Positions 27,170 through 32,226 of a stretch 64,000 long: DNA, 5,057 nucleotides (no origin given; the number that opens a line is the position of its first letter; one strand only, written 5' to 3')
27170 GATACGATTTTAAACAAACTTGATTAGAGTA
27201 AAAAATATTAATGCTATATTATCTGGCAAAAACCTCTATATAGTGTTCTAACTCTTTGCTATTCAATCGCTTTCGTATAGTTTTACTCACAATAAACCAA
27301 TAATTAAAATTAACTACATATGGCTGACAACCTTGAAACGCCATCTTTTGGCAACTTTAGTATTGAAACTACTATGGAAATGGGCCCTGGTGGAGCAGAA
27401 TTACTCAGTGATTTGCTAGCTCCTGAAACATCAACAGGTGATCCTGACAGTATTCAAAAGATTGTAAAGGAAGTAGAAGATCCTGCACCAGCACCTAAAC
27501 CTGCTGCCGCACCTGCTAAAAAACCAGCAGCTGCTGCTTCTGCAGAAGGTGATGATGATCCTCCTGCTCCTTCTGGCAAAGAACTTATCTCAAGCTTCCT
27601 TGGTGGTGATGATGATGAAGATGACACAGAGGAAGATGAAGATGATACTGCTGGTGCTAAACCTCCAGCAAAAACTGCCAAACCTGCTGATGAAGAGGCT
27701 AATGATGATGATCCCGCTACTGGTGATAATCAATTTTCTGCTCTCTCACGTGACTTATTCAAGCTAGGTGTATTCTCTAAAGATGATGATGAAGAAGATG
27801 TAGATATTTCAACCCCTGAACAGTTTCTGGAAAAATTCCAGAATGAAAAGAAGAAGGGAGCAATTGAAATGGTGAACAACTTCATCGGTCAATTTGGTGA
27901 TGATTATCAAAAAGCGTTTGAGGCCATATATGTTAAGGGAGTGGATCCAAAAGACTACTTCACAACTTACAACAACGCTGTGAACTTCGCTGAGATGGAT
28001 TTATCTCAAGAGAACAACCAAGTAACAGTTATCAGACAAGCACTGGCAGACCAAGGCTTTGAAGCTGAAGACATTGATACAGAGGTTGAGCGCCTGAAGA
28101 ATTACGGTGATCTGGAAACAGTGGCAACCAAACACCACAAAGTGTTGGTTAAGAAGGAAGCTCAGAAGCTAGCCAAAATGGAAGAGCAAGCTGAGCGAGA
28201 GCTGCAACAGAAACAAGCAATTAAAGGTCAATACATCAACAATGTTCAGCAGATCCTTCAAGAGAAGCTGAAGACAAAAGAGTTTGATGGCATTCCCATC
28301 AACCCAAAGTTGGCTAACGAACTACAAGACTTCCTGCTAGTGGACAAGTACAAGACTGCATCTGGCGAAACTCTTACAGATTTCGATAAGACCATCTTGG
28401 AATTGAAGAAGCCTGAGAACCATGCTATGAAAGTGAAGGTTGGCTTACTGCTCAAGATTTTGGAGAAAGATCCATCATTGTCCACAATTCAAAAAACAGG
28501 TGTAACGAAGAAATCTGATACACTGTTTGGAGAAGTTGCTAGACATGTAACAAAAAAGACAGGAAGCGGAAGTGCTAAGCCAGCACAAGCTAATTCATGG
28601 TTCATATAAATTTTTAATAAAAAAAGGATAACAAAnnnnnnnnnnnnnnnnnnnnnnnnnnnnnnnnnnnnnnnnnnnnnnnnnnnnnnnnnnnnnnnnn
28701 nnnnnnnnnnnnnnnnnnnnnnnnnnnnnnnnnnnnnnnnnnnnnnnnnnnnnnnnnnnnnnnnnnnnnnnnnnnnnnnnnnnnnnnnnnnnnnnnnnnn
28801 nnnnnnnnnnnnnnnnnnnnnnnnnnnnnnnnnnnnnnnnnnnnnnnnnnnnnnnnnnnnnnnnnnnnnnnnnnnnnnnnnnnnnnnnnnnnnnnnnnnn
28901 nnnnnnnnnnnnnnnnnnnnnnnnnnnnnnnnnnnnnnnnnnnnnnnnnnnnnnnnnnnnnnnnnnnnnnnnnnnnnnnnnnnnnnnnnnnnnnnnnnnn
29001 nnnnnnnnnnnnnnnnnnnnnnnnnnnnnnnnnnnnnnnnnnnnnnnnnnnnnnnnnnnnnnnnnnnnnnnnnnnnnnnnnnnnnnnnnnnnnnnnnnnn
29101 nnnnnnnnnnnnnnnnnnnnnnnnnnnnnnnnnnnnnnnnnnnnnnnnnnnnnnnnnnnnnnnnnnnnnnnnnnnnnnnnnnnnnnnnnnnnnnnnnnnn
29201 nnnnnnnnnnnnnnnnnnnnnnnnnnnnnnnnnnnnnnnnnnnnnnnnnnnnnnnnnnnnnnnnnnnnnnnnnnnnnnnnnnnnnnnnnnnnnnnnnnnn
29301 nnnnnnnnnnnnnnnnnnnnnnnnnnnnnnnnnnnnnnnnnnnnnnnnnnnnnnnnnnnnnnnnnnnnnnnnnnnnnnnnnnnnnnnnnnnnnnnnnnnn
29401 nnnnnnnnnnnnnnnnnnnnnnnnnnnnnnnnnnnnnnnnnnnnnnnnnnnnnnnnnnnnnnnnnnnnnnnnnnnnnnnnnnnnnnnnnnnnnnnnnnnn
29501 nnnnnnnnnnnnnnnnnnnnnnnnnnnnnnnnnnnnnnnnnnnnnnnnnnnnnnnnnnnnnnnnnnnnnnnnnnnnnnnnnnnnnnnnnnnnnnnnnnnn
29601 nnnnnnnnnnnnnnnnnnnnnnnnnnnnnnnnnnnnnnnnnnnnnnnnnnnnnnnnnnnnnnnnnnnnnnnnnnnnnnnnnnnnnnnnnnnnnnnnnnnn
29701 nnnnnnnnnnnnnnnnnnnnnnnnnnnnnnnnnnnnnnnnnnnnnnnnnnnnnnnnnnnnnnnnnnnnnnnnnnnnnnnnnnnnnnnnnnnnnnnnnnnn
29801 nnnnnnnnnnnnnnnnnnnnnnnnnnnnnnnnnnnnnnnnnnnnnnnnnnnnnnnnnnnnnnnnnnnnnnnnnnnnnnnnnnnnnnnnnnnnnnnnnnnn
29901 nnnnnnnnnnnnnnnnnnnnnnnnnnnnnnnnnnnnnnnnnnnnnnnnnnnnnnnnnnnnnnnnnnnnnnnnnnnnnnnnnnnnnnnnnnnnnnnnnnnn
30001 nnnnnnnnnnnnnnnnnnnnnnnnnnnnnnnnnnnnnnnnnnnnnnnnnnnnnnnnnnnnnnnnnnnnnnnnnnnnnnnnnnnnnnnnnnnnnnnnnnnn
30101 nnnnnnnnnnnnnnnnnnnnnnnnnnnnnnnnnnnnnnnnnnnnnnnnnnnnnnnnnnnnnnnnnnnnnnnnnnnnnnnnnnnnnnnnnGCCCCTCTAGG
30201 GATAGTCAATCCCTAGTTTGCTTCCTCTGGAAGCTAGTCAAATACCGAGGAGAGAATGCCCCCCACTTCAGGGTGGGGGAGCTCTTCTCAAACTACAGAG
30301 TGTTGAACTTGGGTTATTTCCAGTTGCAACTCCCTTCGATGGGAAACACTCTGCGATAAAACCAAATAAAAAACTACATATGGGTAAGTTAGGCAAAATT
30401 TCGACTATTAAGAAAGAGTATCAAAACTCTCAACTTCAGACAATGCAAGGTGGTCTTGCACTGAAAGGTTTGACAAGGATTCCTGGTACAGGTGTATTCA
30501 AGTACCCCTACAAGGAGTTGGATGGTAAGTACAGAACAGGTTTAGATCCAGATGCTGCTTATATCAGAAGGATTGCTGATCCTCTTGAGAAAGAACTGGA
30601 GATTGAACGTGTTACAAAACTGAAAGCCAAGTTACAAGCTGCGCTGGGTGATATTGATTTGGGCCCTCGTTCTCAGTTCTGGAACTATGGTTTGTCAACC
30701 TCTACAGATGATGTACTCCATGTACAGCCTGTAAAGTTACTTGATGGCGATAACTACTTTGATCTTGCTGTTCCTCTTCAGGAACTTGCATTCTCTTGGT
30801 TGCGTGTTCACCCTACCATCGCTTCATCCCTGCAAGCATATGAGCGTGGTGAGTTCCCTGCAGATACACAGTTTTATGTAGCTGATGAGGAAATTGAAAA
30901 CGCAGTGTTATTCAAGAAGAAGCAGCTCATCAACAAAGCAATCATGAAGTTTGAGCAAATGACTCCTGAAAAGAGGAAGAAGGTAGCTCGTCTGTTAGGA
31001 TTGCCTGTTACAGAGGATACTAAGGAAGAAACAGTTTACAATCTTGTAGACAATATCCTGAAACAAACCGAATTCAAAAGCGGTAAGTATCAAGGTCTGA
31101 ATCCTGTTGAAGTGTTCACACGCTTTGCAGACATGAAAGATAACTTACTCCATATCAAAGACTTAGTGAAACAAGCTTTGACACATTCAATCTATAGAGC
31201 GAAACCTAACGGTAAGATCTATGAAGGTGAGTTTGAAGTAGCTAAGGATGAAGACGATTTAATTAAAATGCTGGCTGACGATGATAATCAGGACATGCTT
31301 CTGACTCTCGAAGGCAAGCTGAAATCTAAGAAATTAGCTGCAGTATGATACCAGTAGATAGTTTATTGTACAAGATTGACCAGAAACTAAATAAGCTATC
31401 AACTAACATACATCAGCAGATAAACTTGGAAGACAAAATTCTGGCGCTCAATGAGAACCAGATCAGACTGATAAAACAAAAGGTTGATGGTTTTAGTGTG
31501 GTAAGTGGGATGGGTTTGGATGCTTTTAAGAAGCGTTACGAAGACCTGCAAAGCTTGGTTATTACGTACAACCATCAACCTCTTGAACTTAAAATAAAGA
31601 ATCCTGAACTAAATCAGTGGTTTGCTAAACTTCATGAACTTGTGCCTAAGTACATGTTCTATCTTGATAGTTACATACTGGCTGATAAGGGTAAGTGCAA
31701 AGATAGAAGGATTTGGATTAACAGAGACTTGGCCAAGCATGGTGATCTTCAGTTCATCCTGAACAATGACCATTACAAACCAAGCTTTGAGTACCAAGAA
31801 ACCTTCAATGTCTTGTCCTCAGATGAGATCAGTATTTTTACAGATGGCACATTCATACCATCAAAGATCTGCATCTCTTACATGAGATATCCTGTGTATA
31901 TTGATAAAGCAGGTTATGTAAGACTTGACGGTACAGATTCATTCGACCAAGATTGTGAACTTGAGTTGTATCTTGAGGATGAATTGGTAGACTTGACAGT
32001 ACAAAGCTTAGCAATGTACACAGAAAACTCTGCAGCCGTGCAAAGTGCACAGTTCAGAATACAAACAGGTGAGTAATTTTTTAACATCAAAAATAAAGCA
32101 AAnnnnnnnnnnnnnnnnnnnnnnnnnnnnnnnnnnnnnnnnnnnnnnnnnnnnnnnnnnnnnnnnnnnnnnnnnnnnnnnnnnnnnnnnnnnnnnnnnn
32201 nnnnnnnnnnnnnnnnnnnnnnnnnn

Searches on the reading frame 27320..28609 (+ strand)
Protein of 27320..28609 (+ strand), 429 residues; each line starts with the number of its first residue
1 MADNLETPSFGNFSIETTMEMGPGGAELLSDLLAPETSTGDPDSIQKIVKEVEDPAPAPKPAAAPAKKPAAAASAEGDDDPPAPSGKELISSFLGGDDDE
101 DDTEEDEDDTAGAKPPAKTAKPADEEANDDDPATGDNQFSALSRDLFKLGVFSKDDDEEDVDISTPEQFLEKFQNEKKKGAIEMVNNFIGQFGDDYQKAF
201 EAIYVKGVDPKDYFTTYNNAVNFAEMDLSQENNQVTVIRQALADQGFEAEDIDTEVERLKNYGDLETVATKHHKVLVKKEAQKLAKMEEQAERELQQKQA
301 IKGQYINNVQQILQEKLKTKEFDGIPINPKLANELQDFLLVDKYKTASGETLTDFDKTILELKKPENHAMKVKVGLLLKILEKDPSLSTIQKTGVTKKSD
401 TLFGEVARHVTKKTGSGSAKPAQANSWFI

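Call 29: search_protein_families(library=phrogs, proteins=[window:27320-28609:+], max_evalue=0.00001)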
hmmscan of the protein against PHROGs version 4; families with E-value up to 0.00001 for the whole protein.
window:27320-28609:+ (429 aa): 1 family
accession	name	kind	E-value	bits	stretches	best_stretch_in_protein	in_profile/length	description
phrog_16294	-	unknown function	2.7e-07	31.1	1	224-419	181-369/381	-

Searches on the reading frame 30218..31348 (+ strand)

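Call 29: search_protein_families(library=phrogs, proteins=[window:30218-31348:+], max_evalue=0.00001)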
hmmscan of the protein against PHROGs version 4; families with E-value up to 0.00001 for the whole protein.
window:30218-31348:+ (376 aa): 1 family
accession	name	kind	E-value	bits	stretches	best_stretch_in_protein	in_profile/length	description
phrog_16383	-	unknown function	4.5e-08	33.8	1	171-363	94-272/278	-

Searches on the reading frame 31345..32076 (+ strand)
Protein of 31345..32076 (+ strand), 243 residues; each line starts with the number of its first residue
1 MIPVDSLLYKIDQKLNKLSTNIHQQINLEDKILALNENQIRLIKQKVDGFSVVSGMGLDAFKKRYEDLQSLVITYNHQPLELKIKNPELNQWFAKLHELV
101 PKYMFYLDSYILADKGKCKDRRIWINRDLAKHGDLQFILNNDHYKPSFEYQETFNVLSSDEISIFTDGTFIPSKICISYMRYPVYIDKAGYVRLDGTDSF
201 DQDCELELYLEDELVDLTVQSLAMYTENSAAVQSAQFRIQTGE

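Call 30: search_protein_families(library=phrogs, proteins=[window:31345-32076:+], max_evalue=0.00001)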
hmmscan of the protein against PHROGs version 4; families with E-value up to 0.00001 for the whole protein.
window:31345-32076:+ (243 aa): 2 families
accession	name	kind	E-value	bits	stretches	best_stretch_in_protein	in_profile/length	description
phrog_15924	-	unknown function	1.3e-07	32.4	1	99-198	87-182/235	-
phrog_29507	-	head and packaging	8.7e-06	26.5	0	106-222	88-196/219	virion structural protein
